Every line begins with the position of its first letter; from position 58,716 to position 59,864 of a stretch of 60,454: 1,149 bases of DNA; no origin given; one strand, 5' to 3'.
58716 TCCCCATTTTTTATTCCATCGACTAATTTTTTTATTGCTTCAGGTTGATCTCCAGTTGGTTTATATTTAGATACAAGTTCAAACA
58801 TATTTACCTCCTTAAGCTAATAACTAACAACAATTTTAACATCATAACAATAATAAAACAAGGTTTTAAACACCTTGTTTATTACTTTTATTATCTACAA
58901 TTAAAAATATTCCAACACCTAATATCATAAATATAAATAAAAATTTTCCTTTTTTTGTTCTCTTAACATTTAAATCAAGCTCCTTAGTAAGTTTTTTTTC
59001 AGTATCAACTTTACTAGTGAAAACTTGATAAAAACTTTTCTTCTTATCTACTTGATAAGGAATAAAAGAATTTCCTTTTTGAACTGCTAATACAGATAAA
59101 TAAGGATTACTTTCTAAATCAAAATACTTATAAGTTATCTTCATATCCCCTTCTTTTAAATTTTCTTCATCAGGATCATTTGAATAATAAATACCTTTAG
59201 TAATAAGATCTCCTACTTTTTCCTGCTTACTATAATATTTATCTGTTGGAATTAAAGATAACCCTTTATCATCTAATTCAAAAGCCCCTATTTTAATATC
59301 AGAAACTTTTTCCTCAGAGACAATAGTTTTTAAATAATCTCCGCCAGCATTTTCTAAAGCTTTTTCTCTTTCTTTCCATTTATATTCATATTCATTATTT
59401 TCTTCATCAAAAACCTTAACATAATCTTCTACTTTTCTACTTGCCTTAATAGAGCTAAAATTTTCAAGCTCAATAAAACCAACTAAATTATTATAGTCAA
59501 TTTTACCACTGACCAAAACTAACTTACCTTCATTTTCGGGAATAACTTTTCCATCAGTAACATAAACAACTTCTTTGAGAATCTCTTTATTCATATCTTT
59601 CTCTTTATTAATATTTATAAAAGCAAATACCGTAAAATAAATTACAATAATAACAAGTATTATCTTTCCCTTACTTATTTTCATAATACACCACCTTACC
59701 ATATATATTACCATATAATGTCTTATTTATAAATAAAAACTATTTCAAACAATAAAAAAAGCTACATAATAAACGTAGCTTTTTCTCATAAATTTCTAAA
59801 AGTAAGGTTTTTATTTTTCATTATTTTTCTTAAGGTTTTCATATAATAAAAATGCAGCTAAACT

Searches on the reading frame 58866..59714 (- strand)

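Call 63: search_protein_families(library=pfam, proteins=[window:58866-59714:-], max_evalue=0.001)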
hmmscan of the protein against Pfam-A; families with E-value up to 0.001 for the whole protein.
window:58866-59714:- (282 aa): 1 family
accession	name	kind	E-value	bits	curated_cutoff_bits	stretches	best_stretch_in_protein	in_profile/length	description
PF07787.17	TMEM43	-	2.6e-11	43.8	23.3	1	134-271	59-202/250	Transmembrane protein 43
